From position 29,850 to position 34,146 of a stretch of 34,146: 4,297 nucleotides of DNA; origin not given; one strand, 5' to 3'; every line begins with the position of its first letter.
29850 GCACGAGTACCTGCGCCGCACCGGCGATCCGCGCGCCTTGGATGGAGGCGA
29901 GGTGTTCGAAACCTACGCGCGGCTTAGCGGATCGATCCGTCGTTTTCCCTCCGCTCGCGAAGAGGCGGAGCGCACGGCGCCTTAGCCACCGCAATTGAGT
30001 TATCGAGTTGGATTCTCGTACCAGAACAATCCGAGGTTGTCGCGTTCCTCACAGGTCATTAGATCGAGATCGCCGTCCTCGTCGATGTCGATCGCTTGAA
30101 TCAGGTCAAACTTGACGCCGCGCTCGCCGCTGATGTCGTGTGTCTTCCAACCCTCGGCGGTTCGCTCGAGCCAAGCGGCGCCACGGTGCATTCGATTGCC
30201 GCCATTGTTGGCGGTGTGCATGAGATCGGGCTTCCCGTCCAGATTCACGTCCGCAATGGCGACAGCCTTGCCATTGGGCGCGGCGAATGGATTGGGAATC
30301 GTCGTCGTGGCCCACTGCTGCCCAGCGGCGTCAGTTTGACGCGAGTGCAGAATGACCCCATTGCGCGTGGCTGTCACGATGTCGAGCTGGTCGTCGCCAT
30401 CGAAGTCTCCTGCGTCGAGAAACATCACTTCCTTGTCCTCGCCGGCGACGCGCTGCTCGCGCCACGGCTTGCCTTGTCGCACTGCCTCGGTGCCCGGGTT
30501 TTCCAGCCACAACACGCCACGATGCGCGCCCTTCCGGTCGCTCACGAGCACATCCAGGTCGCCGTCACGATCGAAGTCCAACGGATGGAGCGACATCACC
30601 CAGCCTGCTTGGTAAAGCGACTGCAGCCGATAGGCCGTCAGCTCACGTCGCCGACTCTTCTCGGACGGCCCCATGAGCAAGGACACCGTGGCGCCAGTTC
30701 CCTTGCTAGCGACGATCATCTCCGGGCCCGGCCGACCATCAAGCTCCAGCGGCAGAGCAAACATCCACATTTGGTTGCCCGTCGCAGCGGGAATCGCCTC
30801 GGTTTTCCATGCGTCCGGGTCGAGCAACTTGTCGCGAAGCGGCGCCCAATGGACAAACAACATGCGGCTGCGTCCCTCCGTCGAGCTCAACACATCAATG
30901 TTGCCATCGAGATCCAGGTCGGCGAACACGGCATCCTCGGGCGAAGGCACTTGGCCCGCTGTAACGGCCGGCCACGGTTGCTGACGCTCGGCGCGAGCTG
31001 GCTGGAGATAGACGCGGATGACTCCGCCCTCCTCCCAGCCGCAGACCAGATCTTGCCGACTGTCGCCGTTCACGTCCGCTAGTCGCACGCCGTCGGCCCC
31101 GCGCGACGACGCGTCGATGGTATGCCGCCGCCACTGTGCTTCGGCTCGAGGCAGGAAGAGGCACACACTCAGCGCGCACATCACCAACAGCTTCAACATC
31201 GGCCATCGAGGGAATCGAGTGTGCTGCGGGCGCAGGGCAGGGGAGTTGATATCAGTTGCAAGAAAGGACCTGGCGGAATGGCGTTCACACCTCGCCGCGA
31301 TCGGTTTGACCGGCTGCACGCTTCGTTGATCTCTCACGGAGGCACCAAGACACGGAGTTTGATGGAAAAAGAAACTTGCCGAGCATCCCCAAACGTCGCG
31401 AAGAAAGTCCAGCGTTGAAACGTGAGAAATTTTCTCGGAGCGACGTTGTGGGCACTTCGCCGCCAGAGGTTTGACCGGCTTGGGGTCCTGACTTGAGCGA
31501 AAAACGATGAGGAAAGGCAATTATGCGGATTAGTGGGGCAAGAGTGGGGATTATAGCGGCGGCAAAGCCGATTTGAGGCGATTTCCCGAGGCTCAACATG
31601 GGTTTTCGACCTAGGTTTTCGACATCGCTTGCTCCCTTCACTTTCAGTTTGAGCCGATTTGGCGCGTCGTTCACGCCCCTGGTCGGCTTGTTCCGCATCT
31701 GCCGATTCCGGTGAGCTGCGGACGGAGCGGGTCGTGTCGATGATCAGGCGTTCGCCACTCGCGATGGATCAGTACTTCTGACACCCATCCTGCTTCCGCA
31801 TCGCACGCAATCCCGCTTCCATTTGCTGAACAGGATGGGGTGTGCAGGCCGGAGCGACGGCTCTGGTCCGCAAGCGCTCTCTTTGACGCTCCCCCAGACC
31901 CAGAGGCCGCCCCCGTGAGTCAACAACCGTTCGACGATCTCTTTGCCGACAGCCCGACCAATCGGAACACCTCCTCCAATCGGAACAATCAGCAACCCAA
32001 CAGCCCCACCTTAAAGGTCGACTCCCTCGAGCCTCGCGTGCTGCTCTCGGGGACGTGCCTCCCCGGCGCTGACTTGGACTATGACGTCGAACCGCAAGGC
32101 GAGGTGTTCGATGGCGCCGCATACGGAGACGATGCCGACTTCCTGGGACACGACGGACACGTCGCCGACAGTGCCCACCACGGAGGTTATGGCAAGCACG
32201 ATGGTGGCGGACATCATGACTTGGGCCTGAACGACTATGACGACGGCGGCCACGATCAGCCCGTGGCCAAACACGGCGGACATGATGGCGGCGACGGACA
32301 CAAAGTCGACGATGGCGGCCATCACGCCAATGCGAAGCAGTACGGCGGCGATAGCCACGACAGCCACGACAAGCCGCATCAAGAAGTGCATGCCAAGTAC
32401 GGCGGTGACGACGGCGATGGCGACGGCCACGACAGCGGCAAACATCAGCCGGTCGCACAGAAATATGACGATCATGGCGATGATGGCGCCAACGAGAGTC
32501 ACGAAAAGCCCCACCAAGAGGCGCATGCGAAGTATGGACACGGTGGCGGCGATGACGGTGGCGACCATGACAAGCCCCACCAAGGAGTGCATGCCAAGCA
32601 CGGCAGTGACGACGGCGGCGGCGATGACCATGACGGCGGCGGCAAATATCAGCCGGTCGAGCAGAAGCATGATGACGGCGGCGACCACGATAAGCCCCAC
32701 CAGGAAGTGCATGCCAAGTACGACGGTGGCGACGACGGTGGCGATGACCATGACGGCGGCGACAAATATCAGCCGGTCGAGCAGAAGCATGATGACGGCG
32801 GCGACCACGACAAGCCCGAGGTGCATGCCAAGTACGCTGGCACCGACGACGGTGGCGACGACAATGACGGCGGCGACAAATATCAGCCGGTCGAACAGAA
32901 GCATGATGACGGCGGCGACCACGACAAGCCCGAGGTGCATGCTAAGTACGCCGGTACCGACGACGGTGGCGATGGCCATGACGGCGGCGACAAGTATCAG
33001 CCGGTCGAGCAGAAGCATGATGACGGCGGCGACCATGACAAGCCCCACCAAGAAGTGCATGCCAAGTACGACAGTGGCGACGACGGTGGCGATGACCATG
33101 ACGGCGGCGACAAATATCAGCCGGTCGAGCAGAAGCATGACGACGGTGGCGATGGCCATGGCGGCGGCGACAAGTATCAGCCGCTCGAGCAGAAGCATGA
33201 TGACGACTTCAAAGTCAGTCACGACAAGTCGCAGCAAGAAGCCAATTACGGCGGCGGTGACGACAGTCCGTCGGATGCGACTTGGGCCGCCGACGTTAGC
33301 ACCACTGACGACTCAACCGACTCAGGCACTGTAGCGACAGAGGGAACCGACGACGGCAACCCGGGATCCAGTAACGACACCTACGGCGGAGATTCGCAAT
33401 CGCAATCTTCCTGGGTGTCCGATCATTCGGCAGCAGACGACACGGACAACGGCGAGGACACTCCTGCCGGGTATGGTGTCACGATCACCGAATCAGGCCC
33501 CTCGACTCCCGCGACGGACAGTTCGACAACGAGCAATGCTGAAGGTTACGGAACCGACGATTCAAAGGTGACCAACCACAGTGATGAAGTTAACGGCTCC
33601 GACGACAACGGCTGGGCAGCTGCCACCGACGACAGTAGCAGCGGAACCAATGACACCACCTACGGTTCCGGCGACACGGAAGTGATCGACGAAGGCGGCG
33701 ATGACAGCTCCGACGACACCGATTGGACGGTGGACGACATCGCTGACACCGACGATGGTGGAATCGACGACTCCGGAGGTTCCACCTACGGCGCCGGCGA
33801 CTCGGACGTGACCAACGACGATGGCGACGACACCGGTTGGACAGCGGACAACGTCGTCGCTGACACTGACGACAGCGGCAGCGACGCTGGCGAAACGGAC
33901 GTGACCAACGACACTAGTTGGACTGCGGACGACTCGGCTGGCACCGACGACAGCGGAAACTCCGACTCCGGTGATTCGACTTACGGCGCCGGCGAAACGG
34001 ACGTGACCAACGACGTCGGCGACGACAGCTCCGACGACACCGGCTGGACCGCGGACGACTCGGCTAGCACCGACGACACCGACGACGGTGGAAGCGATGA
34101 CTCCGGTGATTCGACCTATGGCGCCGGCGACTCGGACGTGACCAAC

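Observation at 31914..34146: Giant His/Asp-rich tandem-repeat protein with a LEPR-XLL-like N-terminal motif and recently expanded near-identical 114-120-nt repeats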

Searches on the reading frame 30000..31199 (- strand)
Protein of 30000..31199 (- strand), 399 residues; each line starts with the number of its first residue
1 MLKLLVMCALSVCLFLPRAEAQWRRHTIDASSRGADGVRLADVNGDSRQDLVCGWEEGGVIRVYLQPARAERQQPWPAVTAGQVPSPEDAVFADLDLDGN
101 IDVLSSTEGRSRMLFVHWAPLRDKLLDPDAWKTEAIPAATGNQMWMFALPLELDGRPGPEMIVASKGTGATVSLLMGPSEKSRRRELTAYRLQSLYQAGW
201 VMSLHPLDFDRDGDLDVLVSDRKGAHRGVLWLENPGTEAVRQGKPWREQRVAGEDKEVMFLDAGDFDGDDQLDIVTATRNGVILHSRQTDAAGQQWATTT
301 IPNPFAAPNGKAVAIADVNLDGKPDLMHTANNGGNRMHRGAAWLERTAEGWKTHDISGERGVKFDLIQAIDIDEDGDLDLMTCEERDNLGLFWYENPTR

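Call 20: find_related_loci(query=window:30000-31145:-, collection=genome_contigs, flank=10000)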
Query window:30000-31145:- (381 aa) in genome_contigs; peptide patterns used: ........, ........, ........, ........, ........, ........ (x = any residue, [..] = any of these).
32 stretches matched a pattern; 3 encode a relative of the query (tblastn E <= 1e-3); 3 distinct loci.
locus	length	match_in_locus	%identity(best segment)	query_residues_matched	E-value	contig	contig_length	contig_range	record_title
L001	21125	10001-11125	49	5-379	3e-116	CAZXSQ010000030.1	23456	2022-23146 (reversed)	MAG TPA_asm: uncultured bacterium isolate SRP141376_co1_248 genome assembly, contig: NODE_4734_length_23456_cov_3.258750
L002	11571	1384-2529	46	5-381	1e-100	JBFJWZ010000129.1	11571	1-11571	MAG: Oceanipulchritudo sp. isolate Mix_sand19.2022.05.G.36 k141_5477532_length_11571_cov_7.0000, whole genome shotgun se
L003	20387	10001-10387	28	189-324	1e-6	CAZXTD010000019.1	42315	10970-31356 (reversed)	MAG TPA_asm: uncultured Glaciecola sp. isolate SRP268394_co2_231 genome assembly, contig: NODE_1141_length_42315_cov_4.5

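Call 38: find_encoding_contigs(protein=window:30000-31199:-, flank=10000)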
Protein window:30000-31199:- (399 aa): no gene with exactly this product is on record in the collection.

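Call 40: find_homologous_proteins(query=window:30000-31199:-)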
Query window:30000-31199:- (399 aa): 3543 proteins with E <= 0.001 among 8000 candidates; the best 120 are listed.
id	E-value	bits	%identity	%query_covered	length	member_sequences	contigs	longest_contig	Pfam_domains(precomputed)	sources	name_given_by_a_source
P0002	1.7e-272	921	100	100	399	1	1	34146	PF01839.30,PF13517.13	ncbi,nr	ncbi:MAG: VCBS repeat-containing protein [Planctomycetales bacterium]|nr:VCBS repeat-containing prot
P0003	4.4e-174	597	65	100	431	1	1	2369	PF01839.30,PF13517.13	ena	-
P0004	1.7e-160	552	64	95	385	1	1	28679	PF01839.30,PF13517.13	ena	-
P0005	1.2e-158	546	66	95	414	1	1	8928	PF01839.30,PF13517.13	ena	-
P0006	5.7e-151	521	60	99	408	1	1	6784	PF01839.30,PF13517.13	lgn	-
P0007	7.5e-141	488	57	98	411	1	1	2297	PF01839.30,PF13517.13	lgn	-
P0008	1.9e-140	486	57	100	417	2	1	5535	PF01839.30,PF13517.13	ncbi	-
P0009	2.0e-139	483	58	100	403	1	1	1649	PF01839.30,PF13517.13,PF14783.13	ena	-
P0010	2.2e-139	483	54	100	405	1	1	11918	PF01839.30,PF13517.13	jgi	-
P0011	2.9e-139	482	59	94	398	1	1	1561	PF01839.30,PF13517.13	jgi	-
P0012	9.8e-139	481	58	94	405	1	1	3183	PF01839.30,PF13517.13,PF22301.3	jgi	jgi:hypothetical protein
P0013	3.5e-138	479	54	99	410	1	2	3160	PF01839.30,PF16743.11,PF13517.13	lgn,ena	-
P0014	2.9e-137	476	53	100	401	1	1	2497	PF01839.30,PF13517.13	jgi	jgi:hypothetical protein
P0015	1.0e-136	474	55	99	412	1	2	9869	PF01839.30,PF13517.13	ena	-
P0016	1.6e-136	473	56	96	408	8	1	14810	PF01839.30,PF13517.13,PF14783.13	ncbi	ncbi:MAG: VCBS repeat-containing protein [Pirellulaceae bacterium]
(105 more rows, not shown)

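Call 42: find_encoding_contigs(protein=P0004, flank=10000, max_places=3)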
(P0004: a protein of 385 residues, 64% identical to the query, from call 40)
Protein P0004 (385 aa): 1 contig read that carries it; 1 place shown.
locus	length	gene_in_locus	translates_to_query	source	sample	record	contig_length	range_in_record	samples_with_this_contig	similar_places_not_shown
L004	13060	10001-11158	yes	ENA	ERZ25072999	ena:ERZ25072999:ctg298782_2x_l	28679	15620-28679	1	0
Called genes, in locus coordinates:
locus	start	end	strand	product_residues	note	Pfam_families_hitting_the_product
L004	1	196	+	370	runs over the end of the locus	PF00432:Prenyltrans (faint), PF13243:SQHop_cyclase_C (faint)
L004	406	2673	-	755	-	PF08487:VIT, PF13768:VWA_3, PF00092:VWA, PF13519:VWA_2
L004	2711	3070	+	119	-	-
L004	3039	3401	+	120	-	-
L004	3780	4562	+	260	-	-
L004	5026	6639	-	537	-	PF13450:NAD_binding_8, PF01593:Amino_oxidase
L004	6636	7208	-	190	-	-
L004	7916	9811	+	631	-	PF21710:Spt6_S1 (faint), PF00575:S1, PF23459:S1_RRP5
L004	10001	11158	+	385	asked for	PF01839:FG-GAP (faint), PF13517:FG-GAP_3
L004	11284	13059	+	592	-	?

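Call 43: find_encoding_contigs(protein=P0005, flank=10000, max_places=3)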
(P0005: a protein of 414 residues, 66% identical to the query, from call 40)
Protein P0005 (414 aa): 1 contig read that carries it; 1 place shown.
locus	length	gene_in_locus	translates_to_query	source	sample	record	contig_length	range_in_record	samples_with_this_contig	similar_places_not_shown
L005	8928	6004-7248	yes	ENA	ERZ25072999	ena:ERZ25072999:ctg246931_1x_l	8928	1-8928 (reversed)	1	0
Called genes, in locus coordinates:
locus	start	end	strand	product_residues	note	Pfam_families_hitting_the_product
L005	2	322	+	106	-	?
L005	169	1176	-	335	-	-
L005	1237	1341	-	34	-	-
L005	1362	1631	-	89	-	-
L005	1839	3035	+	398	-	PF13360:PQQ_2, PF13570:Beta-prop_ACSF4 (faint), PF01011:PQQ (faint), PF13360:PQQ_2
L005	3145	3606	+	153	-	PF01243:PNPOx_N, PF16242:Pyrid_ox_like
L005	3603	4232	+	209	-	-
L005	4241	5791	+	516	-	PF00884:Sulfatase, PF16347:SGSH_C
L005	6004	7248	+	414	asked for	PF01839:FG-GAP (faint), PF13517:FG-GAP_3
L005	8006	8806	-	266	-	PF00149:Metallophos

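Call 66: find_encoding_contigs(protein=P0002, flank=10000, max_places=3)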
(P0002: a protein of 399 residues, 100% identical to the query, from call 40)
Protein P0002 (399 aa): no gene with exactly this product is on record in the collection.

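Call 67: list_cluster_members(proteins=[P0002])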
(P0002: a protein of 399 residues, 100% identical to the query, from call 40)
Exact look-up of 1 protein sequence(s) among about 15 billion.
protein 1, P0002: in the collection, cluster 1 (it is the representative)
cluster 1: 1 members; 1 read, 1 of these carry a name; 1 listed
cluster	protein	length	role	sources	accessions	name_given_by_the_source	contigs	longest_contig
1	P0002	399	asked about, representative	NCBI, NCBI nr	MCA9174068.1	MAG: VCBS repeat-containing protein [Planctomycetales bacterium] | VCBS repeat-containing protein [Planctomycetales bacterium]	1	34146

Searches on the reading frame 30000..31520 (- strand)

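Call 11: search_protein_families(library=pfam, proteins=[window:30000-31520:-], max_evalue=0.001)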
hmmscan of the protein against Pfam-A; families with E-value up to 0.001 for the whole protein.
window:30000-31520:- (506 aa): 3 families
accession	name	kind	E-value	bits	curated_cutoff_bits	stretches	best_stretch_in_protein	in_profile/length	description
PF13517.12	FG-GAP_3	-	7.9e-27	94.1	26.9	3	372-434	1-60/61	FG-GAP-like repeat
PF01839.29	FG-GAP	-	5.7e-11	42.5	22.1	0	417-441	2-26/37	FG-GAP repeat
PF14783.12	BBS2_Mid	-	0.00039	20.9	27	0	139-167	77-105/108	Ciliary BBSome complex subunit 2, middle region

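Call 18: search_protein_families(library=ncbifam, proteins=[window:30000-31520:-], max_evalue=0.00001)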
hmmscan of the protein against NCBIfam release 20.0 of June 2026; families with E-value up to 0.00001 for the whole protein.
window:30000-31520:- (506 aa): 0 families

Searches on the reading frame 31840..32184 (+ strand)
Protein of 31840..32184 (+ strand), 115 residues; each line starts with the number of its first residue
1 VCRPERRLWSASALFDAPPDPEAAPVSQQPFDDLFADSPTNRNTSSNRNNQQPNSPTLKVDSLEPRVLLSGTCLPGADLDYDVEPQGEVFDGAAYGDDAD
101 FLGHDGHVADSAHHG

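Call 71: search_protein_families(library=pfam, proteins=[window:31840-32184:+], max_evalue=10)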
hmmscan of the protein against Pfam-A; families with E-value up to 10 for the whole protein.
window:31840-32184:+ (115 aa): 0 families

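Call 72: search_protein_families(library=ncbifam, proteins=[window:31840-32184:+], max_evalue=10)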
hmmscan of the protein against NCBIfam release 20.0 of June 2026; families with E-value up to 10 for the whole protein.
window:31840-32184:+ (115 aa): 1 family
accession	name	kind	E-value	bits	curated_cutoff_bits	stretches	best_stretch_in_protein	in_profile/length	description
NF012209.1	LEPR-8K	domain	1.3e-05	24.6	17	1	58-78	1-21/24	LEPR-XLL domain-containing protein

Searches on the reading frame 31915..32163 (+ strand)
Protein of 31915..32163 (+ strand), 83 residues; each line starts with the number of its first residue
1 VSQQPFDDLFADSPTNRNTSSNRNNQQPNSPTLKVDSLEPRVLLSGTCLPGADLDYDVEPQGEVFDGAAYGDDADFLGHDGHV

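Call 48: find_homologous_proteins(query=window:31915-32163:+, max_evalue=10)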
Query seq(83 aa): no candidate shares three 5-residue words with the query. No homologue found.

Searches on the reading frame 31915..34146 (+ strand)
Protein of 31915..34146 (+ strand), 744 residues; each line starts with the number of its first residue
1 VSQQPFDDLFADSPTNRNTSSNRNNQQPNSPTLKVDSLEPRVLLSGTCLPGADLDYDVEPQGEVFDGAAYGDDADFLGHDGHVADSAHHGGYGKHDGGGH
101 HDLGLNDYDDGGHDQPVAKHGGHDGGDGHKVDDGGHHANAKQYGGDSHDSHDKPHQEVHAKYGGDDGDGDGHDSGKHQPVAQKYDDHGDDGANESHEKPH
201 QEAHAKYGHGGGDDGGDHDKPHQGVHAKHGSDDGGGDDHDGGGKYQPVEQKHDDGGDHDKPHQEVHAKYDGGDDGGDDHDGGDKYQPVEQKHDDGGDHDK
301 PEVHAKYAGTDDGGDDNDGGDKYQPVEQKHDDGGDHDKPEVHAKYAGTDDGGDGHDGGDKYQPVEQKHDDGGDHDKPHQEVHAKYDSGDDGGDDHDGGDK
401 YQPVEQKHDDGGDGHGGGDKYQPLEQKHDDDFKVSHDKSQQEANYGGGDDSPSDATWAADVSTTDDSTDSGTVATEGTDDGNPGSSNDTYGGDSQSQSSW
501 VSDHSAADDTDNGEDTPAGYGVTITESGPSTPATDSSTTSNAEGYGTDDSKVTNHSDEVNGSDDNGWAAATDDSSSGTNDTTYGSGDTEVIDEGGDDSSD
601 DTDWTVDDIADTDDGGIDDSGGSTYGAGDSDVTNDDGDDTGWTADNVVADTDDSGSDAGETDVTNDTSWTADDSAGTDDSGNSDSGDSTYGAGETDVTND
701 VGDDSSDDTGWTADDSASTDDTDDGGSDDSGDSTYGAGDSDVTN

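Call 7: search_protein_families(library=ncbifam, proteins=[window:31915-34146:+], max_evalue=10)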
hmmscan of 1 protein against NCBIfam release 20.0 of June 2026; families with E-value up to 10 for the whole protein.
window:31915-34146:+ (744 aa): 1 family
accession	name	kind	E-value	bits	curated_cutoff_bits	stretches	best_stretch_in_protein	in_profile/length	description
NF012209.1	LEPR-8K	domain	0.00021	20.8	17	1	33-53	1-21/24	LEPR-XLL domain-containing protein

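Call 8: search_protein_families(library=pfam, proteins=[window:31915-34146:+], max_evalue=10)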
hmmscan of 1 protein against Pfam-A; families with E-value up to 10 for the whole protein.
window:31915-34146:+ (744 aa): 0 families

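Call 9: find_homologous_proteins(query=window:31915-34146:+)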
Query window:31915-34146:+: 8000 candidates shared short words with the query, none scored E <= 0.001.

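Call 27: search_solved_structures(query=window:31915-34146:+, max_evalue=1)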
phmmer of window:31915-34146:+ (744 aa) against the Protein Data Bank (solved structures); distinct sequences matched with E-value up to 1: 0.

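Call 35: search_protein_representatives(protein=window:31915-34146:+)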
Query: 744 residues. Proteins with E-value up to 0.001 (for the whole library): 1; up to 1e-10: 0; up to 1e-30: 0. The best 1 are listed.
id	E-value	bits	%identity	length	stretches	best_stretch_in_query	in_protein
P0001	5.5e-06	41.9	30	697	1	193-451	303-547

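Call 62: predict_structure(protein=window:31915-34146:+)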
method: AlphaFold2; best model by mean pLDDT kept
length: 744 residues; sequences in the alignment: 1
mean_pLDDT: 35.0   pTM: 0.18
mean pLDDT of the five models: 35.0, 34.4, 30.3, 29.0, 27.1
residues with pLDDT >= 90: 0; 70-90: 0; 50-70: 6; < 50: 738
segments of 3 or more residues with pLDDT < 50: 1-39, 41-198, 200-246, 248-395, 397-402, 404-432, 434-744
pLDDT, mean of each block of 10 residues (from residue 1): 34 32 35 40 40 41 37 35 32 33 38 36 31 32 34 37 36 36 36 35 35 34 35 34 37 36 34 34 37 34 35 35 36 38 36 34 37 36 37 39 39 33 37 38 34 35 33 32 36 30 32 35 33 33 30 30 36 32 36 38 37 37 37 37 36 34 31 33 35 34 37 31 36 31 32
secondary structure, 60 per line:
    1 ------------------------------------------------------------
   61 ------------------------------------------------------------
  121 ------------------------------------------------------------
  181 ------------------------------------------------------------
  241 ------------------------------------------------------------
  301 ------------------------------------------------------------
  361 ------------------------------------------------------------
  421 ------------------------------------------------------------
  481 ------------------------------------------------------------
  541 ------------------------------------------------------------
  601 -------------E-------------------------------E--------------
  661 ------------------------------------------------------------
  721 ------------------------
elements in order (helices of 4 or more, strands of 3 or more residues):

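Call 65: search_dna_similar(query=window:31915-34146:+, collection=plasmids, mode=protein, max_evalue=0.001, max_rows=10)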
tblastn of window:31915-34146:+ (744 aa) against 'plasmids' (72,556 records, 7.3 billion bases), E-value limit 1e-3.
No match.

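Call 69: list_cluster_members(proteins=[window:31915-34146:+, window:31840-34146:+])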
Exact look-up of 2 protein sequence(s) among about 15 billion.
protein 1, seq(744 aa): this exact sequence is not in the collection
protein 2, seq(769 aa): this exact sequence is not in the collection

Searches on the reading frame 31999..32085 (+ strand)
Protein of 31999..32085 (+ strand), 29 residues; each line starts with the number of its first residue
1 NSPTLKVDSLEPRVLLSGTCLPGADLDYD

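Call 70: search_dna_similar(query=window:31999-32085:+, collection=plasmids, mode=protein, max_evalue=10, max_rows=30)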
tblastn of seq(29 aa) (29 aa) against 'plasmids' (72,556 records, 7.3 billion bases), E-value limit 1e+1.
Records with a match: 1; places in all: 1; records where one place covers at least 80% of the query: 1.
Best place of each record, by identity: <60% 1.
By first word of the organism name: Embleya 1.
By predicted mobility (MOB-suite, as given by PLSDB): mobilizable 1.
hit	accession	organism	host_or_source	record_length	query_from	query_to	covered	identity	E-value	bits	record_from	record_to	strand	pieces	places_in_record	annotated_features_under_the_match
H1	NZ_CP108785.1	Embleya sp. NBC_00888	-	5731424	1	24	83%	45.8%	1e+1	29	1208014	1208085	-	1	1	none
